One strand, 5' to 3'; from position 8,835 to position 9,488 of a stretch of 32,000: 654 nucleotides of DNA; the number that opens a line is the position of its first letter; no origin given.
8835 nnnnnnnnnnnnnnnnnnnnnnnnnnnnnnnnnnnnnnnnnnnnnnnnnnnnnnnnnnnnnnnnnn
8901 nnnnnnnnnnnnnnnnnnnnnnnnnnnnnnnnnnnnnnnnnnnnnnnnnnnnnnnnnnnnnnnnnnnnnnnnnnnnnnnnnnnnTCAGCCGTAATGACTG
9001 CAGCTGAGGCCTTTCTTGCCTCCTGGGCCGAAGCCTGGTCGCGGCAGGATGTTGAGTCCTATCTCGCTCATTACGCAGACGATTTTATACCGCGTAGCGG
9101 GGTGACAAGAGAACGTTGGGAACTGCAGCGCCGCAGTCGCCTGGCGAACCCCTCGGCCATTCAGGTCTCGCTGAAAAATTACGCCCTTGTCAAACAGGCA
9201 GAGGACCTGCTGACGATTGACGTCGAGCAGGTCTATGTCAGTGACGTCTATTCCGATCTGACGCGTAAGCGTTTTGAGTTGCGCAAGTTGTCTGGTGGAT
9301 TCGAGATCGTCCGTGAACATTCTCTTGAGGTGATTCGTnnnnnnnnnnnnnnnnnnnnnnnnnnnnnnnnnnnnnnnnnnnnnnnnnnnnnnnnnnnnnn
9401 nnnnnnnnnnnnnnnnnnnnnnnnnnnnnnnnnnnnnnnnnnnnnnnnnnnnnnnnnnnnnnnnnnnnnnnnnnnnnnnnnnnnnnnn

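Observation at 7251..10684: Translationally coupled pseudokinase-TPR protein and YkuD (L,D-transpeptidase/YafK-like) protein share a paralogous C-terminal domain: candidate peptidoglycan-state sensing module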

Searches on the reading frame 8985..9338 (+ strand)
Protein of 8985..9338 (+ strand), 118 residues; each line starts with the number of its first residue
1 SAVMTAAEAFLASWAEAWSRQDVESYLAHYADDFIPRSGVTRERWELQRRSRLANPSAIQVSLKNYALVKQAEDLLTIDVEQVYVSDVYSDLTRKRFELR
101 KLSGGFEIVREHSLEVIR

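Call 55: search_protein_representatives(protein=window:8985-9338:+)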
Query: 118 residues. Proteins with E-value up to 0.001 (for the whole library): 4305; up to 1e-10: 1375; up to 1e-30: 20. The best 150 are listed.
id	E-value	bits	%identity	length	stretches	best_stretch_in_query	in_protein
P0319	8.2e-65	232.0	34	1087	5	6-104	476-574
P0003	3.5e-56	204.2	84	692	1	1-118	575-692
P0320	6.9e-50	184.0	32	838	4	6-103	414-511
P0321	9.9e-49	180.3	33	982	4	5-108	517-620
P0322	3.4e-43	162.5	30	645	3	6-111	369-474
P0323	4.5e-43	162.1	30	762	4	6-113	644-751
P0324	2.7e-40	153.2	40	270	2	5-115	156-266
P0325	4.1e-39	149.4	38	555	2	5-117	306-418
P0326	4.5e-38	146.0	33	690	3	11-111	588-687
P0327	1.7e-37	144.2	41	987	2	6-111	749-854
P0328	3.4e-37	143.2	38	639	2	12-111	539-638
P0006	7.5e-37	142.1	63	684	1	9-118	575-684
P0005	8.2e-34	132.3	60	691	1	6-117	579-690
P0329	1.3e-33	131.7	33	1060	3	11-111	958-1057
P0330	3.0e-33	130.5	37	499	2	6-113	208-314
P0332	1.9e-32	127.9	36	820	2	12-112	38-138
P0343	4.1e-27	110.8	33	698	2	9-116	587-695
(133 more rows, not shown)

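Call 56: search_protein_families(library=pfam, proteins=[P0319, P0320, P0321, P0323, P0325, P0326, P0327, P0329, P0332, P0343], max_evalue=0.0001)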
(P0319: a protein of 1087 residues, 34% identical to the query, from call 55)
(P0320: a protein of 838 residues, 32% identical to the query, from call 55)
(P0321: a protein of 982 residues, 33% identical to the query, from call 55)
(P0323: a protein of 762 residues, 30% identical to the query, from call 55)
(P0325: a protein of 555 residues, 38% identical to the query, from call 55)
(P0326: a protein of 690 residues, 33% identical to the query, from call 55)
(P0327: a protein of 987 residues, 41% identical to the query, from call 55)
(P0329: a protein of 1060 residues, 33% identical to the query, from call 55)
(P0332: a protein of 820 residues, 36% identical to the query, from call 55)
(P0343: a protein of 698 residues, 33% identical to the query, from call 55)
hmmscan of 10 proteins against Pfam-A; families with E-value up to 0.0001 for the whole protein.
P0319 (1087 aa): 16 families
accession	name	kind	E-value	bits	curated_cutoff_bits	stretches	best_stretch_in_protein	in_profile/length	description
PF24125.1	Cds6_C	-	1.1e-66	222.6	27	5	307-411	2-110/111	Cds6 C-terminal NTF2-like domain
PF14534.12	DUF4440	-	1.3e-17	64.6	25.2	0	477-578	1-107/107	Domain of unknown function (DUF4440)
PF13474.12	SnoaL_3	-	1.3e-15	58.2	22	1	477-578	1-111/121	SnoaL-like domain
PF14559.12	TPR_19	-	7.6e-14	52.2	25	2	33-90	1-58/68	Tetratricopeptide repeat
PF13414.12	TPR_11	-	2e-11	43.8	26.8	1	100-138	3-41/42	TPR repeat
PF13432.12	TPR_16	-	2.3e-11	44.4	32.7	1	29-91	3-65/65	Tetratricopeptide repeat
PF00515.34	TPR_1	-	3.4e-11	42.9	27.8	1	93-124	3-34/34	Tetratricopeptide repeat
PF07719.23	TPR_2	-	3.5e-11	42.8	27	1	92-124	2-34/34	Tetratricopeptide repeat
PF13431.12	TPR_17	-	1.1e-10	41.3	24.4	0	49-78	5-34/34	Tetratricopeptide repeat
PF13181.12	TPR_8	-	3.4e-10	39.7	25.7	1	93-124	3-34/34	Tetratricopeptide repeat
PF12680.13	SnoaL_2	-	4.7e-09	37.2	27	0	983-1014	1-32/102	SnoaL-like domain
PF13371.12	TPR_9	-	3.7e-07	30.5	35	0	88-127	26-65/73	Tetratricopeptide repeat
PF13428.12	TPR_14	-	6e-07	30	23.5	0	94-134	4-44/44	Tetratricopeptide repeat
PF13174.12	TPR_6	-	4.9e-06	27.3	26.3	0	58-89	1-32/33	Tetratricopeptide repeat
PF12895.13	ANAPC3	-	1.7e-05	25.5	27.2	1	30-81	30-80/82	Anaphase-promoting complex, cyclosome, subunit 3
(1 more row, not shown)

P0320 (838 aa): 14 families
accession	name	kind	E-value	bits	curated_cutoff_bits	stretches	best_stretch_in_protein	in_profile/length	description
PF24125.1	Cds6_C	-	8.6e-63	210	27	4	231-335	2-110/111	Cds6 C-terminal NTF2-like domain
PF13474.12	SnoaL_3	-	2e-15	57.6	22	1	415-516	1-111/121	SnoaL-like domain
PF14534.12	DUF4440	-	9.5e-15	55.4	25.2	0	415-516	1-107/107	Domain of unknown function (DUF4440)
PF13414.12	TPR_11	-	2.5e-10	40.3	26.8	1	105-142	4-41/42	TPR repeat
PF00515.34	TPR_1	-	1.5e-09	37.7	27.8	1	97-128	3-34/34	Tetratricopeptide repeat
PF13424.12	TPR_12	-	2.2e-09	37.8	30.1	1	80-126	29-76/77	Tetratricopeptide repeat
PF13181.12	TPR_8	-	2.7e-09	36.9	25.7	1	97-128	3-34/34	Tetratricopeptide repeat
PF13431.12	TPR_17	-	2.1e-08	34.3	24.4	0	85-115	3-33/34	Tetratricopeptide repeat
PF13432.12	TPR_16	-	6.5e-08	33.3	32.7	0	35-88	5-58/65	Tetratricopeptide repeat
PF07719.23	TPR_2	-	1.6e-07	31.3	27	0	96-128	2-34/34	Tetratricopeptide repeat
PF13371.12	TPR_9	-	2.4e-06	27.9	35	0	91-131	25-65/73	Tetratricopeptide repeat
PF13174.12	TPR_6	-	5.1e-06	27.2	26.3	0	62-94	1-33/33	Tetratricopeptide repeat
PF14559.12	TPR_19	-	6.3e-06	26.9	25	0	37-96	1-60/68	Tetratricopeptide repeat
PF13428.12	TPR_14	-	7.2e-05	23.5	23.5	0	98-138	4-44/44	Tetratricopeptide repeat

P0321 (982 aa): 16 families
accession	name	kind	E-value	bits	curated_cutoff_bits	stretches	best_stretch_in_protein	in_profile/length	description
PF24125.1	Cds6_C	-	2.1e-57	192.7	27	4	341-445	2-110/111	Cds6 C-terminal NTF2-like domain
PF13474.12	SnoaL_3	-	2.1e-17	64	22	1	519-622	1-113/121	SnoaL-like domain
PF14559.12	TPR_19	-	5.9e-14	52.6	25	2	33-89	1-57/68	Tetratricopeptide repeat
PF14534.12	DUF4440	-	2.2e-13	51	25.2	0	341-442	1-107/107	Domain of unknown function (DUF4440)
PF00515.34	TPR_1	-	3.3e-12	46.1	27.8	1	92-124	2-34/34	Tetratricopeptide repeat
PF13414.12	TPR_11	-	1.9e-11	43.9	26.8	1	100-138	3-41/42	TPR repeat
PF07719.23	TPR_2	-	3e-11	42.9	27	1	92-124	2-34/34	Tetratricopeptide repeat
PF13431.12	TPR_17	-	4.2e-11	42.7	24.4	0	79-111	1-33/34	Tetratricopeptide repeat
PF13432.12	TPR_16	-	3.2e-10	40.7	32.7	1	32-89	6-63/65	Tetratricopeptide repeat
PF13181.12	TPR_8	-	8.8e-10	38.4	25.7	1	93-124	3-34/34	Tetratricopeptide repeat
PF13371.12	TPR_9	-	3.7e-09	36.9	35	0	32-87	4-59/73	Tetratricopeptide repeat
PF13428.12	TPR_14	-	2.4e-08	34.3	23.5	0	59-98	3-42/44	Tetratricopeptide repeat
PF12680.13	SnoaL_2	-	1.1e-06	29.6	27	0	879-946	1-67/102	SnoaL-like domain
PF13424.12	TPR_12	-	2.9e-05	24.6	30.1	0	63-121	9-75/77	Tetratricopeptide repeat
PF12895.13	ANAPC3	-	3.2e-05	24.5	27.2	1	33-81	33-80/82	Anaphase-promoting complex, cyclosome, subunit 3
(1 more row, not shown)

P0323 (762 aa): 1 family
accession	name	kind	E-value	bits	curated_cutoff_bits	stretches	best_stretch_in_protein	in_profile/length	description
PF24125.1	Cds6_C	-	2.3e-58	195.7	27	4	645-750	2-111/111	Cds6 C-terminal NTF2-like domain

P0325 (555 aa): 2 families
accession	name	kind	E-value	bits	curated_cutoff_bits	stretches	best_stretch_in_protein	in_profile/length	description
PF24125.1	Cds6_C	-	1.2e-31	109.7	27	2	311-412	5-110/111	Cds6 C-terminal NTF2-like domain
PF11356.14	T2SSC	-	2.8e-09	37.4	27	1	66-164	45-140/141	Type II secretion system protein C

P0326 (690 aa): 5 families
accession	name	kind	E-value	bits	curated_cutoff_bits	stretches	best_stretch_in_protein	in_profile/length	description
PF24125.1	Cds6_C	-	1.8e-51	173.5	27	3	432-536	2-111/111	Cds6 C-terminal NTF2-like domain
PF04355.18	BamE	-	4.3e-21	74.9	23.2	1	35-102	1-68/71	Outer membrane protein assembly factor BamE domain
PF14534.12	DUF4440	-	9.2e-08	32.9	25.2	0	585-660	2-79/107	Domain of unknown function (DUF4440)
PF12893.14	Lumazine_bd_2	-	1e-07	33.1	22.1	0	464-534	46-112/116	Putative lumazine-binding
PF13474.12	SnoaL_3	-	4e-06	27.6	22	0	433-534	2-113/121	SnoaL-like domain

P0327 (987 aa): 14 families
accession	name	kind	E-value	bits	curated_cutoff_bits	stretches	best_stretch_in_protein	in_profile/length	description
PF24125.1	Cds6_C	-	2.6e-26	92.5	27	2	875-978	3-110/111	Cds6 C-terminal NTF2-like domain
PF07719.23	TPR_2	-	3e-16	58.6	27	0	114-147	1-34/34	Tetratricopeptide repeat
PF14559.12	TPR_19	-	3.9e-14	53.2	25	2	124-185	1-61/68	Tetratricopeptide repeat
PF13431.12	TPR_17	-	5.3e-14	51.7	24.4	0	136-169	1-34/34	Tetratricopeptide repeat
PF13432.12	TPR_16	-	1.4e-13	51.4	32.7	1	85-147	2-64/65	Tetratricopeptide repeat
PF00515.34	TPR_1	-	5.8e-13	48.5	27.8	0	114-147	1-34/34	Tetratricopeptide repeat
PF13428.12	TPR_14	-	1.8e-11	43.9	23.5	0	151-190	4-43/44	Tetratricopeptide repeat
PF13181.12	TPR_8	-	1.1e-10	41.2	25.7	0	149-180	2-33/34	Tetratricopeptide repeat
PF13424.12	TPR_12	-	8.5e-10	39.1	30.1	0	151-213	6-76/77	Tetratricopeptide repeat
PF13174.12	TPR_6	-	8.6e-09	35.9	26.3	0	149-181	1-33/33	Tetratricopeptide repeat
PF23914.1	TPR_CcmH_CycH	-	3e-08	34.1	42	0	144-223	46-128/158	Cytochrome c-type biogenesis protein H TPR domain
PF13414.12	TPR_11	-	2.8e-07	30.6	26.8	0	121-157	1-37/42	TPR repeat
PF13374.12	TPR_10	-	3e-07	30.7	27.5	0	183-214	3-34/42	Tetratricopeptide repeat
PF13371.12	TPR_9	-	3.7e-05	24.1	35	0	87-150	2-65/73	Tetratricopeptide repeat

P0329 (1060 aa): 3 families
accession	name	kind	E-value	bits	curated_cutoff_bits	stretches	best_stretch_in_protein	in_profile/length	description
PF24125.1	Cds6_C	-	1e-49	167.9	27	3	808-911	2-110/111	Cds6 C-terminal NTF2-like domain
PF04355.18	BamE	-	1.2e-23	83.2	23.2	1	35-100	1-66/71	Outer membrane protein assembly factor BamE domain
PF14534.12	DUF4440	-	1.6e-05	25.7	25.2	0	955-1043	2-92/107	Domain of unknown function (DUF4440)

P0332 (820 aa): 1 family
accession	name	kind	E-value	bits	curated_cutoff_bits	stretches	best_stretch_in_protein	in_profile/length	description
PF24125.1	Cds6_C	-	2.6e-28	99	27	2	33-138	2-111/111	Cds6 C-terminal NTF2-like domain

P0343 (698 aa): 6 families
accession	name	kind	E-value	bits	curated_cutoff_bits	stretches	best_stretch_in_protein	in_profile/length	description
PF24125.1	Cds6_C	-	2e-32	112.2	27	2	585-690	2-110/111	Cds6 C-terminal NTF2-like domain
PF13401.12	AAA_22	-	4.5e-14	53.3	27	1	10-133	6-130/130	AAA domain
PF13191.12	AAA_16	-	9.1e-06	26.7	32.6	1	10-103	25-150/167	AAA ATPase domain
PF25155.1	NTF2_YvbJ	-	2.5e-05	25.5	25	0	584-667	4-87/123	YvbJ NTF2-like domain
PF05729.18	NACHT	-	2.6e-05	24.5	26.7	1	11-99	2-95/167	NACHT domain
PF12680.13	SnoaL_2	-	3.6e-05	24.7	27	0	394-418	1-25/102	SnoaL-like domain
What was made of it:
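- The same domain replaces known wall or envelope modules in other architectures: an ExeA-like AAA_22, BamE and T2SS-C (calls 55, 56).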
